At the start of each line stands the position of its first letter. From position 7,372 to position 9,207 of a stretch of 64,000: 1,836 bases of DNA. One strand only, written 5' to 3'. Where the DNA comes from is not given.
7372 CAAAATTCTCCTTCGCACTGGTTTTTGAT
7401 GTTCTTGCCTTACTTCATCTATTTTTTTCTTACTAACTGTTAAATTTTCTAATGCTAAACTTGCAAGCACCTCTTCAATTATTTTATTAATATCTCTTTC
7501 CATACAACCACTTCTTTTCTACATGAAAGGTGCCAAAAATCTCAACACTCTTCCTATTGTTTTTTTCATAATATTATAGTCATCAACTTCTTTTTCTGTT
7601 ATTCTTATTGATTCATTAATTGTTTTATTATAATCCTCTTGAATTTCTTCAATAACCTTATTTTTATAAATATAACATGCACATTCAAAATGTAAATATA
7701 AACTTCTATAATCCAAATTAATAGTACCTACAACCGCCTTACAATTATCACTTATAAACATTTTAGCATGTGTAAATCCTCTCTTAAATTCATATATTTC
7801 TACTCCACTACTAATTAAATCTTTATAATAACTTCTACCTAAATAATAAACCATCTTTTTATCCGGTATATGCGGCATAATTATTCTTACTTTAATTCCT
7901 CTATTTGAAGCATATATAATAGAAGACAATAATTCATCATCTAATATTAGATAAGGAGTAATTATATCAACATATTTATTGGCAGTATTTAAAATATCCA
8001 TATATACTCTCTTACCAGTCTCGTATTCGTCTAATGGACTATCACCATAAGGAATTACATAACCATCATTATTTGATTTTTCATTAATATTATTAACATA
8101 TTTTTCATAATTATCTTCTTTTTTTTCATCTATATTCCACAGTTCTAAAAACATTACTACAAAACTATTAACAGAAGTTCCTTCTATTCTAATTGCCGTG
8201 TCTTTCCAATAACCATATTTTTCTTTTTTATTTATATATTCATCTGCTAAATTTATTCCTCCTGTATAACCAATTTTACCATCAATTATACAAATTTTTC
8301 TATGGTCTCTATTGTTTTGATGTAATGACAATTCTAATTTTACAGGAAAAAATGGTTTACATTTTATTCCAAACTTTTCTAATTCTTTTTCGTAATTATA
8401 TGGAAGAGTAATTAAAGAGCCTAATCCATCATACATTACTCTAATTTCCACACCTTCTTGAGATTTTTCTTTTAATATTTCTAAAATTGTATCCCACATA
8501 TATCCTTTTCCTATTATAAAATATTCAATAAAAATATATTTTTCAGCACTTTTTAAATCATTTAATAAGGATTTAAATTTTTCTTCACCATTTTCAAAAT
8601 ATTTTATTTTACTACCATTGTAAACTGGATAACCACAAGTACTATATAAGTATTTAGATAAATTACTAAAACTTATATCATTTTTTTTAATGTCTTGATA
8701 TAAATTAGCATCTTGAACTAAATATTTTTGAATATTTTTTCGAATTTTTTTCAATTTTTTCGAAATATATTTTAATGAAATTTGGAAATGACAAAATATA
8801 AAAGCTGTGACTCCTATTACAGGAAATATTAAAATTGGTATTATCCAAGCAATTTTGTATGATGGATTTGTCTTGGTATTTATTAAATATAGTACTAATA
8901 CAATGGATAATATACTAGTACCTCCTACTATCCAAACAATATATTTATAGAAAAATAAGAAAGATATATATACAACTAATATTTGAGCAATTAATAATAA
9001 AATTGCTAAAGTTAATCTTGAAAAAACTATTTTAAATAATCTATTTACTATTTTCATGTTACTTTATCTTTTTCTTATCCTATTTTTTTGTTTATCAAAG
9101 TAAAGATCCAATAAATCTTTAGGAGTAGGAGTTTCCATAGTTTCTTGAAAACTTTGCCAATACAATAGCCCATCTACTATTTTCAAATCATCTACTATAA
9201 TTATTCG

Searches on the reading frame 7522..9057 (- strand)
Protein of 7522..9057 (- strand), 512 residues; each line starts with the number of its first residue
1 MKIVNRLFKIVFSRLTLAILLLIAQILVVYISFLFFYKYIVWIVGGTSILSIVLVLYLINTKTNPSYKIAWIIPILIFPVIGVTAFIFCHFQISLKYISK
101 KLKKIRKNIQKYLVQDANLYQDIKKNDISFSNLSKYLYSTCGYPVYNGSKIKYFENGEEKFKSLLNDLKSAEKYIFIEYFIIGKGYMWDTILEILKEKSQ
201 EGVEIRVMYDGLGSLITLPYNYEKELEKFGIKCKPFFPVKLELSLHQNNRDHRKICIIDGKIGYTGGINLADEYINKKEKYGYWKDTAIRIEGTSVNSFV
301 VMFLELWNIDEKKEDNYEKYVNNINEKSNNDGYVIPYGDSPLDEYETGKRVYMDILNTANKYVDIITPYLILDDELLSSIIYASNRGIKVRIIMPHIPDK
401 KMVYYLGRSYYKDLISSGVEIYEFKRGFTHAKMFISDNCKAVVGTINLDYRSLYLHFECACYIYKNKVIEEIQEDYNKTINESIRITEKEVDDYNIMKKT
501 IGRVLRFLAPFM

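Call 49: search_protein_families(library=pfam, proteins=[window:7522-9057:-], max_evalue=0.0001)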
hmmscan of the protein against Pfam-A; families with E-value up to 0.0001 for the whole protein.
window:7522-9057:- (512 aa): 3 families
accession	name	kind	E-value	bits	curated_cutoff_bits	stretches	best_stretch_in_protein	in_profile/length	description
PF13091.12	PLDc_2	-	1.1e-39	135.7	27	2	354-478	3-130/132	PLD-like domain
PF00614.28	PLDc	-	2e-12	47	21.9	1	248-274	2-28/28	Phospholipase D Active site motif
PF13396.11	PLDc_N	-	1.6e-08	34.8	23.3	1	49-88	1-39/42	Phospholipase_D-nuclease N-terminal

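Call 56: find_related_loci(query=window:7522-9057:-, collection=metagenome_contigs, flank=3500)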
Query window:7522-9057:- (512 aa) in metagenome_contigs; peptide patterns used: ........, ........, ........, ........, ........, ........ (x = any residue, [..] = any of these).
55 stretches matched a pattern; 2 encode a relative of the query (tblastn E <= 1e-3); 2 distinct loci.
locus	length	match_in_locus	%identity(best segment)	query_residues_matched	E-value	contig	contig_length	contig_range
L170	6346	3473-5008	99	1-512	0e+0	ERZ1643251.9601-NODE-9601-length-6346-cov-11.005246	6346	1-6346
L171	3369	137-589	34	361-512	5e-24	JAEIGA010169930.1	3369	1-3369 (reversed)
